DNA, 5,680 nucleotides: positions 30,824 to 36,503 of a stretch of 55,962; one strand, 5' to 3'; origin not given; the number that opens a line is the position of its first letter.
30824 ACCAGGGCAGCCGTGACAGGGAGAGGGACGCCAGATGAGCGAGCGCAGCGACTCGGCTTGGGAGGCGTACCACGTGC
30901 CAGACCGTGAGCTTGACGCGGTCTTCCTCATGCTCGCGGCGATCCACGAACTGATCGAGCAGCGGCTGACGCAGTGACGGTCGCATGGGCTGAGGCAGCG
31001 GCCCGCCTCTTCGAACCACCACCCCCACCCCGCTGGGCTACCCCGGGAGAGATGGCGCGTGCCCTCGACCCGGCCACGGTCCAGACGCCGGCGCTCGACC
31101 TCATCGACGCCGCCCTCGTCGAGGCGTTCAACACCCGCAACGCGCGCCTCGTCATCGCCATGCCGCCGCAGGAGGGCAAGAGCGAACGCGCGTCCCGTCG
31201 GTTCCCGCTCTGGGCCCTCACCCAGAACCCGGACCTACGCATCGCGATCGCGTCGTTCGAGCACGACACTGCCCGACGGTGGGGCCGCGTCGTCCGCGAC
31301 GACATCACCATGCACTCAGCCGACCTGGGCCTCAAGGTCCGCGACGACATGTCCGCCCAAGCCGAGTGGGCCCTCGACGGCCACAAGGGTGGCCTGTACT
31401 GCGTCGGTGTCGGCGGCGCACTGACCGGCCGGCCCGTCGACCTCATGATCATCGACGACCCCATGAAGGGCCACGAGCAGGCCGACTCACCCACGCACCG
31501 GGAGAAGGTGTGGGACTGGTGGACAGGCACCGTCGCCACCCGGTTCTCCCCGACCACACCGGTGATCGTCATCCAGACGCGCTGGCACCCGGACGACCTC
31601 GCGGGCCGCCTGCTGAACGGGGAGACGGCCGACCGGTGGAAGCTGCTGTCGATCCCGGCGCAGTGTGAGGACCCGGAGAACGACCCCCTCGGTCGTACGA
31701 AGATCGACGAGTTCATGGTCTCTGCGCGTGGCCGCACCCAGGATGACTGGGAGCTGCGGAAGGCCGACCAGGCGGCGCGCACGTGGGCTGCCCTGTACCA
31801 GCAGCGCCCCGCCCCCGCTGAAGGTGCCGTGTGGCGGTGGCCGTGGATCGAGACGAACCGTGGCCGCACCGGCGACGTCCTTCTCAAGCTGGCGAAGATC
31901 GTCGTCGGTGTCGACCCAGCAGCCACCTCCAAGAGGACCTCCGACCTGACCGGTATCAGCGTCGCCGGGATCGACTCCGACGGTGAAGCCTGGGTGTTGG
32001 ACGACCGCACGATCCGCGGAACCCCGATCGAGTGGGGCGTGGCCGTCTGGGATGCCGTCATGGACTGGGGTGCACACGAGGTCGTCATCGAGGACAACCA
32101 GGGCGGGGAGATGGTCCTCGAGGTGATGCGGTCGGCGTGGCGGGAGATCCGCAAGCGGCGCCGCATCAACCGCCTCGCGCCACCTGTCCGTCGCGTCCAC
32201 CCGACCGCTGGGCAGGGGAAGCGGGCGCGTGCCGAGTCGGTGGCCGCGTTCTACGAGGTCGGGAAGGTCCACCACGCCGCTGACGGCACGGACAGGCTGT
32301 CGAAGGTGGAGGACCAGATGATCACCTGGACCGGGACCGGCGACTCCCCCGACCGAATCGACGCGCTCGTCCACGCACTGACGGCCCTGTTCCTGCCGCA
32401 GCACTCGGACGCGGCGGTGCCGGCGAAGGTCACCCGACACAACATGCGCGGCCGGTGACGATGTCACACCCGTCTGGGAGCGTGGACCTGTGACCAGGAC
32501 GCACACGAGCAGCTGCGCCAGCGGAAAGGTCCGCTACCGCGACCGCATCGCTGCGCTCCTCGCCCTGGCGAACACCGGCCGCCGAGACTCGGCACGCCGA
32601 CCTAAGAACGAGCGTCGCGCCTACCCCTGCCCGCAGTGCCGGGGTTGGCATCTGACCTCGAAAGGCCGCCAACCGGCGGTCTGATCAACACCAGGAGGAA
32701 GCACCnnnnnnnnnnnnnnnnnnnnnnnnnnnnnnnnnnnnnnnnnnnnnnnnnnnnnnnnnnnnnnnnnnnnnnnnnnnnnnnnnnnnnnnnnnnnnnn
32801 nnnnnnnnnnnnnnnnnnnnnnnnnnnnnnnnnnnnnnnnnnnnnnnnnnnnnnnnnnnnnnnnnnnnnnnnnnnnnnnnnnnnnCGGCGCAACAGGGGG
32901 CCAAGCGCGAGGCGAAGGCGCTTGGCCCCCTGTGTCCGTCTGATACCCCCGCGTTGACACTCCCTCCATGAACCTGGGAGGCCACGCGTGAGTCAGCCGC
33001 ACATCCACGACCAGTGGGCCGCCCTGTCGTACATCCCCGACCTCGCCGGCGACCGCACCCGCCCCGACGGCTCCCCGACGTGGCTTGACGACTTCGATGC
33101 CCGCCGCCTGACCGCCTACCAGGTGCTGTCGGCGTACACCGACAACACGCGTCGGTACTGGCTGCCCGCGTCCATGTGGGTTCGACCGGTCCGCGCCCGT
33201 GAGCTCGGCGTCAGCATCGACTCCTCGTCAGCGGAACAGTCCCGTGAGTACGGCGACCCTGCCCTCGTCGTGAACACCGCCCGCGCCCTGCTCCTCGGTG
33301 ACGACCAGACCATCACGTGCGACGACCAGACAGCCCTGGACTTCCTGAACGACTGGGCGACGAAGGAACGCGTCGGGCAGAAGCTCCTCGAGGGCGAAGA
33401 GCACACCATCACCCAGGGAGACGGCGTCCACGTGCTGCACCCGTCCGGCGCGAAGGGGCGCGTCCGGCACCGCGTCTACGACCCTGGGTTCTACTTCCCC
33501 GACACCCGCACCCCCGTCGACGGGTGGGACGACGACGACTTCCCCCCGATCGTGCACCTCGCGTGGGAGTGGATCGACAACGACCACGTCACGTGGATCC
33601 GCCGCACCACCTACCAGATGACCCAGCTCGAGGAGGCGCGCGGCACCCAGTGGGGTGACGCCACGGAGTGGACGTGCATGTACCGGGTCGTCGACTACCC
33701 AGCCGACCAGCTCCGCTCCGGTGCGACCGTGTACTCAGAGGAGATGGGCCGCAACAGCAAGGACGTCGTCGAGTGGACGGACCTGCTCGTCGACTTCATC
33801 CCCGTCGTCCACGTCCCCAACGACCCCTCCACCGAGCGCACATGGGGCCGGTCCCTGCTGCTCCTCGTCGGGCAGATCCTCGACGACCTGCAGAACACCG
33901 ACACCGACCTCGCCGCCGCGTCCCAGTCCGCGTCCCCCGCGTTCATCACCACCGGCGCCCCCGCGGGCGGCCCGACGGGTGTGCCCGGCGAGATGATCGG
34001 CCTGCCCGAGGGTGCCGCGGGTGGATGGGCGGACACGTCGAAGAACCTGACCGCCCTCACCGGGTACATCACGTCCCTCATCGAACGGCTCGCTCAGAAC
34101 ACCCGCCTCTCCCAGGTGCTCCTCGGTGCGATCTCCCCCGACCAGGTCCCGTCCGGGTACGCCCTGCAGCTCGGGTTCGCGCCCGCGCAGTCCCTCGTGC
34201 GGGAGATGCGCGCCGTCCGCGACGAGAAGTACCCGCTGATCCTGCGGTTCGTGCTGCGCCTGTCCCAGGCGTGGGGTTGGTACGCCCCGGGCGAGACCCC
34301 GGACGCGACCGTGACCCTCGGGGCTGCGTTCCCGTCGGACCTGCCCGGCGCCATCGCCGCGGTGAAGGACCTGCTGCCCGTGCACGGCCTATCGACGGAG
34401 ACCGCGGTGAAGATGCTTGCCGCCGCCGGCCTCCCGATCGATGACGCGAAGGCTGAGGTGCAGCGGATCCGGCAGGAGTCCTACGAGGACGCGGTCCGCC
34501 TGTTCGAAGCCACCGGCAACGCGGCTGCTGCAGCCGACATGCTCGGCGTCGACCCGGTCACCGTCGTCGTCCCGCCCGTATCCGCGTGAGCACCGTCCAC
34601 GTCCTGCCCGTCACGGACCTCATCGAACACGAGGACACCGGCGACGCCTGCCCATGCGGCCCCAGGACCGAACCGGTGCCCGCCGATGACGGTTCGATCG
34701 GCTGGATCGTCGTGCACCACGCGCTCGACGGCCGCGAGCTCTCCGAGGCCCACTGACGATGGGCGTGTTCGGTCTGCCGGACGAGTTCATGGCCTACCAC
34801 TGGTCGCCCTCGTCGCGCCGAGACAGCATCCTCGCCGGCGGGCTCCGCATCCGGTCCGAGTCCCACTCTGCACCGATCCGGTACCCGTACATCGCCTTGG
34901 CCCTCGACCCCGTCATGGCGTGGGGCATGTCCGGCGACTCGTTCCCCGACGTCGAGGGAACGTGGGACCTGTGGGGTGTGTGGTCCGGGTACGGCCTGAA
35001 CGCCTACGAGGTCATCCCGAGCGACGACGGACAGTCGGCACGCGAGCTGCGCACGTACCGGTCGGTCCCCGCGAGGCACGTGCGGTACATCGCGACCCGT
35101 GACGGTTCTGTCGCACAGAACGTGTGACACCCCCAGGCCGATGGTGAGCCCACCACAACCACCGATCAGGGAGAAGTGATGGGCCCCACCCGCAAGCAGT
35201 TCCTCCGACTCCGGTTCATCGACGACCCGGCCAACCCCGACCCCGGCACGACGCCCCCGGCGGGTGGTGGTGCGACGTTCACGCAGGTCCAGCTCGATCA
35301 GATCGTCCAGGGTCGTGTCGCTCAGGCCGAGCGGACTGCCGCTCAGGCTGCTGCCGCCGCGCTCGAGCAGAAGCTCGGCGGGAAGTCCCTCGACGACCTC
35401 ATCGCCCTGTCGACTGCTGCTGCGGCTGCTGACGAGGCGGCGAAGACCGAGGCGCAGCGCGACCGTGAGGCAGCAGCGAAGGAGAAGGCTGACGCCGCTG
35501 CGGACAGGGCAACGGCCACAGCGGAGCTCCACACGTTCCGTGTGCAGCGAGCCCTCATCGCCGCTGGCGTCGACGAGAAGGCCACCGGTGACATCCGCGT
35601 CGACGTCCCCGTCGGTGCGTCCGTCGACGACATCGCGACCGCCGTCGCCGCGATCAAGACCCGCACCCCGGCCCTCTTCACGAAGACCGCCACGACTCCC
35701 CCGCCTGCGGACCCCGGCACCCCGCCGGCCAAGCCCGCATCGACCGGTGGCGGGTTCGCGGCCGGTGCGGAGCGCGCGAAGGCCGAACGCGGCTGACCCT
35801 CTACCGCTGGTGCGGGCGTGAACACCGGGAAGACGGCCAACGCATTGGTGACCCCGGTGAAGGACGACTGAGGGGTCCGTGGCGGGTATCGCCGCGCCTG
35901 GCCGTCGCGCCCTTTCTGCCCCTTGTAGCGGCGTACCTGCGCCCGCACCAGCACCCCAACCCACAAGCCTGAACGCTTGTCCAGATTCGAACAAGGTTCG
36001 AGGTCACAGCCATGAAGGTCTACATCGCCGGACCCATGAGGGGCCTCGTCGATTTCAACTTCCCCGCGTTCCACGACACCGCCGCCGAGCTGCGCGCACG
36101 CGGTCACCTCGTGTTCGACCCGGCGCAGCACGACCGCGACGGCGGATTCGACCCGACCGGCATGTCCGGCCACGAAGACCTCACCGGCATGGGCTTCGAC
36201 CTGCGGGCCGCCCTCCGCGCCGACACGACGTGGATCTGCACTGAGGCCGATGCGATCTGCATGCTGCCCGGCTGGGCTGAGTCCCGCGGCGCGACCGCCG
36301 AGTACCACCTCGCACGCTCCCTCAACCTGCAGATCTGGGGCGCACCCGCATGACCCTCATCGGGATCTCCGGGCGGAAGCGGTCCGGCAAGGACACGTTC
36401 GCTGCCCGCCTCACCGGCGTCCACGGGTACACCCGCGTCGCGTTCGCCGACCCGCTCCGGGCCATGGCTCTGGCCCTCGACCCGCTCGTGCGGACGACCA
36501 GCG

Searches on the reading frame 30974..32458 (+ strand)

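Call 13: search_protein_families(library=phrogs, proteins=[window:30974-32458:+], max_evalue=0.001)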
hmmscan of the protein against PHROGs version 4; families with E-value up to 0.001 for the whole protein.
window:30974-32458:+ (494 aa): 5 families
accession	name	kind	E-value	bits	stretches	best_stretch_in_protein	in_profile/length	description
phrog_38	-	head and packaging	3.2e-99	334.6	1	35-484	290-714/760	terminase large subunit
phrog_4758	-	head and packaging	3.9e-51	174.7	1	46-234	47-240/243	terminase large subunit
phrog_979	-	head and packaging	8.2e-22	78.6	1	282-491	411-618/642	terminase large subunit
phrog_30251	-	head and packaging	1.1e-18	67.9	1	54-217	53-225/799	terminase large subunit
phrog_5573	-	head and packaging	2e-12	48.1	1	220-469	10-231/250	terminase large subunit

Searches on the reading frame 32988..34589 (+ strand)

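Call 13: search_protein_families(library=phrogs, proteins=[window:32988-34589:+], max_evalue=0.001)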
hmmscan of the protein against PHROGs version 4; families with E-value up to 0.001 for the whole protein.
window:32988-34589:+ (533 aa): 1 family
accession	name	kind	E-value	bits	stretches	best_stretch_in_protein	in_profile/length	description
phrog_64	-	head and packaging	3e-07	30.3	1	93-502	131-499/547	portal protein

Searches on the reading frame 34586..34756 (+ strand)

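Call 13: search_protein_families(library=phrogs, proteins=[window:34586-34756:+], max_evalue=0.001)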
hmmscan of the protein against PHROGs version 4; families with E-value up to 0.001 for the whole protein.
window:34586-34756:+ (56 aa): 1 family
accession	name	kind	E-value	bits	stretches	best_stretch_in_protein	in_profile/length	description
phrog_2864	-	unknown function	1.4e-22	80.1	1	2-54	10-61/66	-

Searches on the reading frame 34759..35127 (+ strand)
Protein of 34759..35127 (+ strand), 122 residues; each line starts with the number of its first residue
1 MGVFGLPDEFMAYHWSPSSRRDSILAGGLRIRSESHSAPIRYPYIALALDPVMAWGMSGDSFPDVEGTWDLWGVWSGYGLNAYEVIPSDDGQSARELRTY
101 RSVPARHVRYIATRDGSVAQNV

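Call 13: search_protein_families(library=phrogs, proteins=[window:34759-35127:+], max_evalue=0.001)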
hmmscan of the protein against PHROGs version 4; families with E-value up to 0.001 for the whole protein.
window:34759-35127:+ (122 aa): 2 families
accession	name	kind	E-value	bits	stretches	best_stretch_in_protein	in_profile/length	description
phrog_12283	-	unknown function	8.3e-18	65.6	1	8-115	4-108/117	-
phrog_31040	-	unknown function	1.2e-05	26.1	1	11-114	2-127/131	-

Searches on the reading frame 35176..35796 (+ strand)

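Call 13: search_protein_families(library=phrogs, proteins=[window:35176-35796:+], max_evalue=0.001)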
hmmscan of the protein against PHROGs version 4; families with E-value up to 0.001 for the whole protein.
window:35176-35796:+ (206 aa): 1 family
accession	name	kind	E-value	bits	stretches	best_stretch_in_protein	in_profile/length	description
phrog_2303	-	head and packaging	3.6e-10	41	1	21-179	38-185/219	head scaffolding protein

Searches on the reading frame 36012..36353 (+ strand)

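Call 13: search_protein_families(library=phrogs, proteins=[window:36012-36353:+], max_evalue=0.001)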
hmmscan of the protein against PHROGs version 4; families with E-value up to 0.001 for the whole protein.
window:36012-36353:+ (113 aa): 5 families
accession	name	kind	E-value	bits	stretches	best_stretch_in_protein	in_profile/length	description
phrog_355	-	DNA, RNA and nucleotide metabolism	8.1e-29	101.8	1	1-109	75-170/249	nucleoside 2-deoxyribosyltransferase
phrog_5781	-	unknown function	1.1e-19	71.9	2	1-39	6-44/220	-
phrog_12019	-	other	3.1e-10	41.2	1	13-107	27-108/241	MazG-like pyrophosphatase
phrog_31170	-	unknown function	6.3e-10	40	1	2-39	2-39/55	-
phrog_15484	-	other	6.7e-10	40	1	3-111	153-245/253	hydrolase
